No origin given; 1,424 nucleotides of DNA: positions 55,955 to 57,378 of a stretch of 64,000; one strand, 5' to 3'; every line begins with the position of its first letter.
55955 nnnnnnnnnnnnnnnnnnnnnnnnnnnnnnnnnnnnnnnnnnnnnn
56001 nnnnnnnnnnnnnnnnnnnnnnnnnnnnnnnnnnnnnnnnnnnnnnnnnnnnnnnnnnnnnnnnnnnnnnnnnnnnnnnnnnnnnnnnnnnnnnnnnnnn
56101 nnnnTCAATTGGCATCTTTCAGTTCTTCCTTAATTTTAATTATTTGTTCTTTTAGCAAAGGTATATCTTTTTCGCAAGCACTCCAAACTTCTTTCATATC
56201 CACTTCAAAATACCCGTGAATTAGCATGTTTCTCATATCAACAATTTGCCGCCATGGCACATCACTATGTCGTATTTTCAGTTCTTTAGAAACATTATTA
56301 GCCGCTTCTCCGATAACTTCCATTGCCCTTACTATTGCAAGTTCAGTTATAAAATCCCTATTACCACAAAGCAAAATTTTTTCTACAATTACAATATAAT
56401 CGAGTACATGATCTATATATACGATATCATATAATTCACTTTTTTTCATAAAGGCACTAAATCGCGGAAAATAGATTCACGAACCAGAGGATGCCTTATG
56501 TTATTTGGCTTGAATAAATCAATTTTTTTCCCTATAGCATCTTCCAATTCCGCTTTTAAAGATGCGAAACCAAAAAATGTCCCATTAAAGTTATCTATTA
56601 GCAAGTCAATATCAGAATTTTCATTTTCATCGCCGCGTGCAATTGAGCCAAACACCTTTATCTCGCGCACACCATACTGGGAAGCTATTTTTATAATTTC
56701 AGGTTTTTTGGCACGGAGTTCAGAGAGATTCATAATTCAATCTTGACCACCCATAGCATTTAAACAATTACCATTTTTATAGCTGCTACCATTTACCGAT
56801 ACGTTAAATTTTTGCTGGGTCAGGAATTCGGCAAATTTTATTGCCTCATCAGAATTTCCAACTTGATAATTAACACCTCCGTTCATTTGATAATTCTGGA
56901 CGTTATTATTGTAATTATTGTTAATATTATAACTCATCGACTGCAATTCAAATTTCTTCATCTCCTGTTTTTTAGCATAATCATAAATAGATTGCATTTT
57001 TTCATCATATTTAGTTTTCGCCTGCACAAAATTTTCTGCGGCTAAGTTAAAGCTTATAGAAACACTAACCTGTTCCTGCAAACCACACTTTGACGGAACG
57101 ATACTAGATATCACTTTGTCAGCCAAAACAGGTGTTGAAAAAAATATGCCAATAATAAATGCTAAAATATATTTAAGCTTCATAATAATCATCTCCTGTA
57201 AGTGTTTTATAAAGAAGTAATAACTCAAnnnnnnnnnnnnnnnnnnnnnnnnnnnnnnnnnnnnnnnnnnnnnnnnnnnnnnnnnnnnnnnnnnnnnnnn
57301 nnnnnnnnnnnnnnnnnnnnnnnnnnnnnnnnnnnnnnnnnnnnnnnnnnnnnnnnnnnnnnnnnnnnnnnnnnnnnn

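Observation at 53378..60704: Pyruvate dehydrogenase operon interleaved with four toxin-antitoxin modules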

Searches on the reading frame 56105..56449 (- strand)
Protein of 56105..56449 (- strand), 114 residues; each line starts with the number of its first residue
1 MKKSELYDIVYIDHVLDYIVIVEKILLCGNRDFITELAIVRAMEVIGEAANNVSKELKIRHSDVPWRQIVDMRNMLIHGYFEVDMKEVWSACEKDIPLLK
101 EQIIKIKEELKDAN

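Call 3: search_protein_families(library=pfam, proteins=[window:56105-56449:-], max_evalue=0.01)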
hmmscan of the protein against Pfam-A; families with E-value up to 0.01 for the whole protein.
window:56105-56449:- (114 aa): 1 family
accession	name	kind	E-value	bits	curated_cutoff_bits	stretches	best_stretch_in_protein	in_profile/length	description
PF01934.22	HepT-like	-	2e-22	79.6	23.5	1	31-106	22-120/120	Ribonuclease HepT-like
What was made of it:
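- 56105..56449 (-): HepT2 toxin (T2). Its stop is the TGA in pdhC codons 3-4, giving an 11-nt overlap. Pfam HepT-like, 80 bits (call 3).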

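Call 10: find_encoding_contigs(protein=window:56105-56449:-, flank=10000, max_places=6)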
Protein window:56105-56449:- (114 aa): 13 contigs read that carry it; 6 places shown.
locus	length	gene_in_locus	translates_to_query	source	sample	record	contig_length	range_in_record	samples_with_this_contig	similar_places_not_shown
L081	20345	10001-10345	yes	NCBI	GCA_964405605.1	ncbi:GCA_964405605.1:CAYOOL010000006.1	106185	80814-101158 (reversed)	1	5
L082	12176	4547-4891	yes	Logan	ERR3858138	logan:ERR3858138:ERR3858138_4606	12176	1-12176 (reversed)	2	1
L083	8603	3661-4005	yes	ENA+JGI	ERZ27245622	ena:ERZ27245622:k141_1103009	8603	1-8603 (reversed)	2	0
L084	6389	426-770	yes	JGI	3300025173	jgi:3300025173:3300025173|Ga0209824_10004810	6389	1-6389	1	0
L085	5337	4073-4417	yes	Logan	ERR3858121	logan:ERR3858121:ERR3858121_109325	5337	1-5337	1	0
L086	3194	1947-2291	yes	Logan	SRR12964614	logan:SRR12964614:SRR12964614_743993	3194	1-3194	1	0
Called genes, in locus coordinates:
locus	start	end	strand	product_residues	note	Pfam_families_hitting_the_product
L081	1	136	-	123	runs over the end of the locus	PF22381:Staph_reg_Sar_Rot, PF12802:MarR_2, PF01047:MarR, PF13463:HTH_27 (weak)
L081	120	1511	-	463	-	PF21337:Peptidase_M17_N_1, PF00883:Peptidase_M17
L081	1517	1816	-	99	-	PF05016:ParE_toxin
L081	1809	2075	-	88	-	PF03693:ParD_antitoxin (weak)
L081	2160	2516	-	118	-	-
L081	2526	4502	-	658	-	PF02518:HATPase_c, PF00204:DNA_gyraseB, PF01751:Toprim, PF00986:DNA_gyraseB_C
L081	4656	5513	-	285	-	PF07963:N_methyl (weak)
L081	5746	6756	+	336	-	PF00676:E1_dh, PF02775:TPP_enzyme_C (weak)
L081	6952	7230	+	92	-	-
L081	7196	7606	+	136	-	PF01850:PIN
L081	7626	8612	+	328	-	PF02779:Transket_pyr, PF02780:Transketolase_C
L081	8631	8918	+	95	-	PF01909:NTP_transf_2, PF18765:Polbeta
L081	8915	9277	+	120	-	PF01934:HepT-like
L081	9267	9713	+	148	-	PF04402:SIMPL (weak)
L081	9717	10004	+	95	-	PF01909:NTP_transf_2, PF18765:Polbeta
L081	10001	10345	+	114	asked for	PF01934:HepT-like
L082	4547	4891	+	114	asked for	PF01934:HepT-like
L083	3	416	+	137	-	?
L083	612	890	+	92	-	-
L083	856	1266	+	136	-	PF01850:PIN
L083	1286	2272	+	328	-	PF02779:Transket_pyr, PF02780:Transketolase_C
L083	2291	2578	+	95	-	PF01909:NTP_transf_2, PF18765:Polbeta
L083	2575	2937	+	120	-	PF01934:HepT-like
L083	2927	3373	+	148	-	PF04402:SIMPL (weak)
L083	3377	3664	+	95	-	PF01909:NTP_transf_2, PF18765:Polbeta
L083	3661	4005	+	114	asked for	PF01934:HepT-like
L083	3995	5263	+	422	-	PF00364:Biotin_lipoyl, PF25997:BSH_YhbJ (weak), PF02817:E3_binding, PF00198:2-oxoacid_dh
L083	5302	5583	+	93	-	-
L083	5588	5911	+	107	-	-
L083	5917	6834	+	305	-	PF14338:Mrr_N, PF04471:Mrr_cat, PF22722:NA-iREase1, PF13156:Mrr_cat_2 (weak)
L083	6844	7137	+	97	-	PF01909:NTP_transf_2, PF18765:Polbeta (weak)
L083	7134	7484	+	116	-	PF01934:HepT-like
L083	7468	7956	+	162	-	PF08332:CaMKII_AD, PF13474:SnoaL_3, PF14534:DUF4440, PF12680:SnoaL_2 (weak)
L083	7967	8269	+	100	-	-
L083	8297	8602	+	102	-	?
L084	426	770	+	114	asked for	PF01934:HepT-like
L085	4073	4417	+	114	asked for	PF01934:HepT-like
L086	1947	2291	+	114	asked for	PF01934:HepT-like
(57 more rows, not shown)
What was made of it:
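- Tried and rejected: A ParD/ParE pair does lie just beyond the window (call 10).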

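Call 16: search_protein_families(library=pfam, proteins=[L083:5302-5583:+, L083:5588-5911:+], max_evalue=0.01)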
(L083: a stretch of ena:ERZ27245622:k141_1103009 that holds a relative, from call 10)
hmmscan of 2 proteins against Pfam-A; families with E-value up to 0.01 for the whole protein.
L083:5302-5583:+ (93 aa): 1 family
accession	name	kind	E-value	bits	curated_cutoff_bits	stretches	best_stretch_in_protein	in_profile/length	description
PF04365.19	BrnT_toxin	-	0.0029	18.3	34.5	1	7-83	1-75/77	Ribonuclease toxin, BrnT, of type II toxin-antitoxin system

L083:5588-5911:+ (107 aa): 1 family
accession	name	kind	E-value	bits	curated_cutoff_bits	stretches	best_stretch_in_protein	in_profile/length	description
PF12441.14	CopG_antitoxin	-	0.005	18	28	1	56-94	37-75/79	CopG antitoxin of type II toxin-antitoxin system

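Call 17: search_protein_families(library=padloc, proteins=[window:56105-56449:-, L083:5302-5583:+, L083:5588-5911:+], max_evalue=0.01)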
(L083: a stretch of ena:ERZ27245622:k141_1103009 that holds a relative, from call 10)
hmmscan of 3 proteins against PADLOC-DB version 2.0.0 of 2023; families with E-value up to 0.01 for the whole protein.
window:56105-56449:- (114 aa): 1 family
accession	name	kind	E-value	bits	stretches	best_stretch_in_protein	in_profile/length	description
PDLC04955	PDC-S19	-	0.0064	13.8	1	14-109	198-294/338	-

L083:5302-5583:+ (93 aa): 0 families

L083:5588-5911:+ (107 aa): 0 families

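Call 22: find_homologous_proteins(query=window:56105-56449:-, max_evalue=1e-8)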
Query window:56105-56449:- (114 aa): 235 proteins with E <= 1e-8 among 261 candidates; the best 120 are listed.
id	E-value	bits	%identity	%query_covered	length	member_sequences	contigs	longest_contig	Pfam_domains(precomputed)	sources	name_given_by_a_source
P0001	2.7e-67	242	100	100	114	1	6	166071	PF01934.23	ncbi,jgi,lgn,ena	ncbi:MAG: HepT-like ribonuclease domain-containing protein [Pseudomonadota bacterium]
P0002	3.2e-58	212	81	100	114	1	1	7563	PF01934.23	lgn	-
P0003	4.8e-44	167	77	83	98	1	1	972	PF01934.23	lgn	-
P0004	8.8e-43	163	66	100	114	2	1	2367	PF01934.23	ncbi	-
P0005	6.5e-41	157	70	89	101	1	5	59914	PF01934.23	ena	-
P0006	7.6e-41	157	60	100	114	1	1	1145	PF01934.23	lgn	-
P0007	1.3e-35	140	59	95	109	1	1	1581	PF01934.23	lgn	-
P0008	2.7e-21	94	47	96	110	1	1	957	PF01934.23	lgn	-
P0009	8.0e-21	92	47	89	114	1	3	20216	PF01934.23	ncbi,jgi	ncbi:MAG: HepT-like ribonuclease domain-containing protein [Candidatus Odinarchaeia archaeon]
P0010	1.8e-20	91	47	87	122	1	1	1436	PF01934.23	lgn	-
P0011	2.4e-20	91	45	87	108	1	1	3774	PF01934.23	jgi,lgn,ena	-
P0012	1.7e-19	88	43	89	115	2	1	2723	PF01934.23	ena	-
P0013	6.2e-18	83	51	70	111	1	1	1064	PF01934.23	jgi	jgi:uncharacterized protein with HEPN domain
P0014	9.1e-18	82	43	87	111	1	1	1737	PF01934.23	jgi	jgi:uncharacterized protein with HEPN domain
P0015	1.7e-17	81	53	67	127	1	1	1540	PF01934.23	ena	-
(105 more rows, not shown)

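Call 23: find_encoding_contigs(protein=P0002, flank=8000, max_places=3)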
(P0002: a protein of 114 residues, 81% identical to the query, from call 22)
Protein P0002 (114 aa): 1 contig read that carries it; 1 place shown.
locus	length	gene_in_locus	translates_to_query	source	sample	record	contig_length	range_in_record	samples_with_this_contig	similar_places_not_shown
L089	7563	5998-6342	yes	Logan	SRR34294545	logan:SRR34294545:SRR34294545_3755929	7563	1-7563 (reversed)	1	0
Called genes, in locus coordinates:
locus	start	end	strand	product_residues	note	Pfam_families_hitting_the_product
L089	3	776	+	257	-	?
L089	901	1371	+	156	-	-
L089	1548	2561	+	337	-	PF00676:E1_dh, PF02775:TPP_enzyme_C (weak)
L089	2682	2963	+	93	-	PF02604:PhdYeFM_antitox (weak)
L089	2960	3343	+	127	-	PF01850:PIN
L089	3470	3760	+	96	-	PF01909:NTP_transf_2 (weak), PF18765:Polbeta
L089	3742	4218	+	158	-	-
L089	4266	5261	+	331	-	PF02779:Transket_pyr, PF02780:Transketolase_C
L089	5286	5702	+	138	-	-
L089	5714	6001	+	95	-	PF01909:NTP_transf_2, PF18765:Polbeta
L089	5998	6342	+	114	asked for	PF01934:HepT-like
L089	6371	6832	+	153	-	-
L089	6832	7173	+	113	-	PF28289:BV97_02767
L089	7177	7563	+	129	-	?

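Call 24: find_encoding_contigs(protein=P0005, flank=8000, max_places=4)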
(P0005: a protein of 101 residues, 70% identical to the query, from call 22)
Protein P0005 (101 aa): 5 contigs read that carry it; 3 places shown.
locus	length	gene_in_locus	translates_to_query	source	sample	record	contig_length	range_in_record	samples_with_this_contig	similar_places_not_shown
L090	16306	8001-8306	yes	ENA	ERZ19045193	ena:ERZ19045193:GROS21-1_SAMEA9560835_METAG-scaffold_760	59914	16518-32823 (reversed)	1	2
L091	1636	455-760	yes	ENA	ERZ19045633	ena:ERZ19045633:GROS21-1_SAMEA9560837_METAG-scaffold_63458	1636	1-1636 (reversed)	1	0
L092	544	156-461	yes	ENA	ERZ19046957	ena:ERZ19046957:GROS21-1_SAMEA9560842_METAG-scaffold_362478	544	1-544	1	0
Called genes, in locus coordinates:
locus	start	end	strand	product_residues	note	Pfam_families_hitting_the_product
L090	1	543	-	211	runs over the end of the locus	PF01144:CoA_trans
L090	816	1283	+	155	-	PF02561:FliS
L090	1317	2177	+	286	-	PF01063:Aminotran_4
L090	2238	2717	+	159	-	PF01641:SelR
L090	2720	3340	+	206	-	PF01625:PMSR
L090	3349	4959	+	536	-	PF02683:DsbD_TM, PF13386:DsbD_2 (weak), PF00578:AhpC-TSA, PF08534:Redoxin, PF13905:Thioredoxin_8, PF17991:Thioredoxin_10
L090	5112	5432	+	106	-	PF03795:YCII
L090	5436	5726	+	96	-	PF18765:Polbeta (weak)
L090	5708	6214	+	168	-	-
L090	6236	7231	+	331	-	PF02779:Transket_pyr, PF02780:Transketolase_C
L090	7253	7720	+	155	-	-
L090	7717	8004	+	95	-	PF01909:NTP_transf_2, PF18765:Polbeta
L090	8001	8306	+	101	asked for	PF01934:HepT-like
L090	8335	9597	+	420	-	PF00364:Biotin_lipoyl, PF25997:BSH_YhbJ (weak), PF02817:E3_binding, PF00198:2-oxoacid_dh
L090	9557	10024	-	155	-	PF00959:Phage_lysozyme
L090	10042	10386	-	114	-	-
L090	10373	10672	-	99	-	PF10983:DUF2793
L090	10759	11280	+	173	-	PF14470:bPH_3, PF09851:SHOCT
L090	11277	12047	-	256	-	PF01061:ABC2_membrane, PF12698:ABC2_membrane_3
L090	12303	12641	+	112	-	-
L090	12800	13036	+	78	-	-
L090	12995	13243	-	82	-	-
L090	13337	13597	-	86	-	-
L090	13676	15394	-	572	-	PF02743:dCache_1, PF00512:HisKA, PF02518:HATPase_c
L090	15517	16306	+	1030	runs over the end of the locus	PF14559:TPR_19 (faint)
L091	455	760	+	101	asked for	PF01934:HepT-like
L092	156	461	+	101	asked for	PF01934:HepT-like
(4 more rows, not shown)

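Call 25: find_encoding_contigs(protein=P0004, flank=8000, max_places=3)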
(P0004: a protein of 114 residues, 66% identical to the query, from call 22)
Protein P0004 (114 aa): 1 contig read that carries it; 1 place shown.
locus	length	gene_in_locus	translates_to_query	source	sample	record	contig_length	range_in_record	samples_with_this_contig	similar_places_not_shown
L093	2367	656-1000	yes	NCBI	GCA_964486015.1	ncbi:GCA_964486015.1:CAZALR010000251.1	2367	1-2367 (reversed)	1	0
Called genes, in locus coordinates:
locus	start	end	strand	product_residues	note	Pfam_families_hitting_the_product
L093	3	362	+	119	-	?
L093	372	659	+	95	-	PF01909:NTP_transf_2, PF18765:Polbeta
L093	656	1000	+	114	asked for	PF01934:HepT-like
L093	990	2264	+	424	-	PF00364:Biotin_lipoyl, PF25997:BSH_YhbJ (weak), PF02817:E3_binding, PF00198:2-oxoacid_dh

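Call 29: search_protein_families(library=pfam, proteins=[L089:3470-3760:+, L089:3742-4218:+, L089:5286-5702:+, L089:6371-6832:+, L089:6832-7173:+, L090:5436-5726:+, L090:5708-6214:+, L090:7253-7720:+, L089:901-1371:+, L083:5917-6834:+], max_evalue=0.05)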
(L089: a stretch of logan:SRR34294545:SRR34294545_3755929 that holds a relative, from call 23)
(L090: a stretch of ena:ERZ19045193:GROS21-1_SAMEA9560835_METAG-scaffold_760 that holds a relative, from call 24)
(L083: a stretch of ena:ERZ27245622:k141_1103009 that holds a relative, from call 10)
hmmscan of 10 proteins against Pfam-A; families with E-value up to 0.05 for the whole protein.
L089:3470-3760:+ (96 aa): 5 families
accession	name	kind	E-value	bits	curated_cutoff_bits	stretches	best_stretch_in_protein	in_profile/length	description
PF18765.7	Polbeta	-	5.7e-08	33.3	26.9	1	22-93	13-84/93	Polymerase beta, Nucleotidyltransferase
PF01909.29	NTP_transf_2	-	3e-06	27.9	21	1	13-82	6-78/93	Nucleotidyltransferase domain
PF14792.12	DNA_pol_B_palm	-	9.9e-05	23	25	1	7-73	10-75/113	DNA polymerase beta palm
PF22600.2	MTPAP-like_central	-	0.0016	18.9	27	1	5-70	23-89/139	Poly(A) RNA polymerase, mitochondrial-like, central palm domain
PF22014.2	DUF6932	-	0.013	16.4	27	1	16-66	46-95/142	Family of unknown function (DUF6932)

L089:3742-4218:+ (158 aa): 2 families
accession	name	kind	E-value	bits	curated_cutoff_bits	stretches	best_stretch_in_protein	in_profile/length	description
PF08780.16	NTase_sub_bind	-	0.0017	18.7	31.8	1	73-140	43-110/126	Nucleotidyltransferase substrate binding protein like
PF18730.6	HEPN_Cthe2314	-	0.018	15.5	27.1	0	58-145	49-139/174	Cthe_2314-like HEPN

L089:5286-5702:+ (138 aa): 1 family
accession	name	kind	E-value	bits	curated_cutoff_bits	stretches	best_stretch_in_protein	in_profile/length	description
PF17652.7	Glyco_hydro81C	-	0.028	14.1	25.6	1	63-106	250-293/349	Glycosyl hydrolase family 81 C-terminal domain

L089:6371-6832:+ (153 aa): 2 families
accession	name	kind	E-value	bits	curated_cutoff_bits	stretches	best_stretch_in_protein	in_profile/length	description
PF04402.19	SIMPL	-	0.025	15.3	25.2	1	29-118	13-101/205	Protein of unknown function (DUF541)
PF18977.5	DUF5713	-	0.044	14.6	27.3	0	41-81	54-94/107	Family of unknown function (DUF5713)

L089:6832-7173:+ (113 aa): 0 families

L090:5436-5726:+ (96 aa): 4 families
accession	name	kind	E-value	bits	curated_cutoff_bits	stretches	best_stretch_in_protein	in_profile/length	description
PF18765.7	Polbeta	-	6.8e-07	29.8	26.9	1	24-94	15-85/93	Polymerase beta, Nucleotidyltransferase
PF01909.29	NTP_transf_2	-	3.4e-05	24.6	21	1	12-84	5-80/93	Nucleotidyltransferase domain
PF14792.12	DNA_pol_B_palm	-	0.0071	17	25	1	8-73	11-75/113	DNA polymerase beta palm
PF22600.2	MTPAP-like_central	-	0.01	16.4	27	1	10-70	28-89/139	Poly(A) RNA polymerase, mitochondrial-like, central palm domain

L090:5708-6214:+ (168 aa): 4 families
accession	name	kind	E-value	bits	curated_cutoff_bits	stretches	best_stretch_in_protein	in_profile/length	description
PF10897.14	DUF2713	-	0.0012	19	27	1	4-80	13-86/235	Protein of unknown function (DUF2713)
PF17155.10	GAPES1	-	0.0014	18.5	27.7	1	41-155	82-195/274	Gammaproteobacterial periplasmic sensor domain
PF08780.16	NTase_sub_bind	-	0.0068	16.8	31.8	1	26-134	13-106/126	Nucleotidyltransferase substrate binding protein like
PF18730.6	HEPN_Cthe2314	-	0.013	16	27.1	0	60-149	51-148/174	Cthe_2314-like HEPN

L090:7253-7720:+ (155 aa): 0 families

L089:901-1371:+ (156 aa): 0 families

L083:5917-6834:+ (305 aa): 4 families
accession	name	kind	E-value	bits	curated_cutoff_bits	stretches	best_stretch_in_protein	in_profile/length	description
PF04471.18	Mrr_cat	-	5e-35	120.5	21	1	162-280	5-115/115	Restriction endonuclease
PF14338.12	Mrr_N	-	8.8e-23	80.7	29.5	1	6-90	1-86/87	Mrr N-terminal domain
PF22722.2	NA-iREase1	-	1.4e-09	38.3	27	1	170-276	5-104/106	NACHT-associated inactive Restriction Endonuclease 1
PF13156.12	Mrr_cat_2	-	6.5e-07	29.7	22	1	190-278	24-112/127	Restriction endonuclease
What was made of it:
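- It consists of a BrnT-like and a CopG-like pair (weak hits) plus an Mrr restriction endonuclease (Mrr_cat, 120 bits) (calls 10, 16, 29).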

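Call 56: search_protein_families(library=ncbifam, proteins=[window:56105-56449:-], max_evalue=0.001)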
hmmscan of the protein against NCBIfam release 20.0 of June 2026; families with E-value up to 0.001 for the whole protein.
window:56105-56449:- (114 aa): 1 family
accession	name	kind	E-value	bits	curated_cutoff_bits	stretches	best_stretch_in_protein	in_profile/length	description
NF047751.1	HepT_toxin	equivalog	7.4e-08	32.3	60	1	65-100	83-118/120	type VII toxin-antitoxin system HepT family RNase toxin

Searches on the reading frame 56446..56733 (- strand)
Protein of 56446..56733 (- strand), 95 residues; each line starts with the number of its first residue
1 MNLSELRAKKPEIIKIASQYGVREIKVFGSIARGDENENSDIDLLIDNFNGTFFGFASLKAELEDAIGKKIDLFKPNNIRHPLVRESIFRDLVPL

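Call 3: search_protein_families(library=pfam, proteins=[window:56446-56733:-], max_evalue=0.01)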
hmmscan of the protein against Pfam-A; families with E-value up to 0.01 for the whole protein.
window:56446-56733:- (95 aa): 3 families
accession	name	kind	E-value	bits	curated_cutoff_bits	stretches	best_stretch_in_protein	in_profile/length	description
PF18765.7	Polbeta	-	7.6e-13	48.9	26.9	1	12-90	2-82/93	Polymerase beta, Nucleotidyltransferase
PF01909.29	NTP_transf_2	-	8e-10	39.4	21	1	12-91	3-89/93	Nucleotidyltransferase domain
PF22600.2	MTPAP-like_central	-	0.0075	16.8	27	1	18-50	35-67/139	Poly(A) RNA polymerase, mitochondrial-like, central palm domain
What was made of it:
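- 56446..56733 (-): MNT2, MntA-type antitoxin (type T2). Pfam (call 3).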

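Call 17: search_protein_families(library=padloc, proteins=[window:56446-56733:-], max_evalue=0.01)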
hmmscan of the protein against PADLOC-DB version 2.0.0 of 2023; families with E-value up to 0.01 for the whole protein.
window:56446-56733:- (95 aa): 9 families
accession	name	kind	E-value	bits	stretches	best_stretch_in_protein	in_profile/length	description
PDLC04904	PDC-S09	-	1.1e-25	87.9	1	4-94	7-97/104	-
PDLC04902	PDC-S09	-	7.2e-24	81.9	1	5-93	4-93/97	-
PDLC04906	PDC-S09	-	1.5e-19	68.2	1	13-92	15-95/98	-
PDLC04905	PDC-S09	-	1.5e-18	64.9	1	6-90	5-93/101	-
PDLC04907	PDC-S09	-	2.8e-07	28.6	1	14-47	19-52/114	-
PDLC04903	PDC-S09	-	4.7e-07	28.1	1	22-46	26-50/108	-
PDLC04368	PDC-M05A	-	1.2e-06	26.4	1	26-72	111-157/201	-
PDLC04369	PDC-M05A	-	7e-05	20.5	1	24-46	105-127/201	-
PDLC04372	PDC-M05A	-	0.0076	14.5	1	27-71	81-125/167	-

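Call 56: search_protein_families(library=ncbifam, proteins=[window:56446-56733:-], max_evalue=0.001)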
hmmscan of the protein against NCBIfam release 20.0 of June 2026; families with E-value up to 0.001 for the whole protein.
window:56446-56733:- (95 aa): 2 families
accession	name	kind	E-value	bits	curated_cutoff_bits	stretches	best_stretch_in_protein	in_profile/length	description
NF047752.1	MntA_antitoxin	equivalog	1.4e-09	37.7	60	1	19-90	4-75/106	type VII toxin-antitoxin system MntA family adenylyltransferase antitoxin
NF051895.1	anti_phage_HalB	equivalog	0.00011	21.9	190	1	27-45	4-22/211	anti-phage Hailong system nucleotidyltransferase HalB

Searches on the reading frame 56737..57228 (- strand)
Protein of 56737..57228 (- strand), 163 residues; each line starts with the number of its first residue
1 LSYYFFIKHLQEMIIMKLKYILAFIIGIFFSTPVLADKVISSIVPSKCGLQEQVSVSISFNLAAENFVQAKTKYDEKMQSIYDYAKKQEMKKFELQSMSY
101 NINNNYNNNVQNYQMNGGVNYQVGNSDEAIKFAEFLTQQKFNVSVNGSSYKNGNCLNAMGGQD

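Call 3: search_protein_families(library=pfam, proteins=[window:56737-57228:-], max_evalue=0.01)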
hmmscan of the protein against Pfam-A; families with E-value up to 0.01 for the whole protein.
window:56737-57228:- (163 aa): 1 family
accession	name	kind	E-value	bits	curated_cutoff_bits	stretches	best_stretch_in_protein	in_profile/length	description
PF04402.19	SIMPL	-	1e-05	26.3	25.2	1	52-149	14-116/205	Protein of unknown function (DUF541)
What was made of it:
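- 56737..57183 (-): SIMPL/DUF541 secreted protein (148 aa), a clade-conserved accessory gene. Pfam SIMPL, 26.3 bits (call 3).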

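Call 56: search_protein_families(library=ncbifam, proteins=[window:56737-57183:-], max_evalue=0.001)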
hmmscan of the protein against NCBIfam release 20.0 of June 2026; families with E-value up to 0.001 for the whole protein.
window:56737-57183:- (148 aa): 0 families
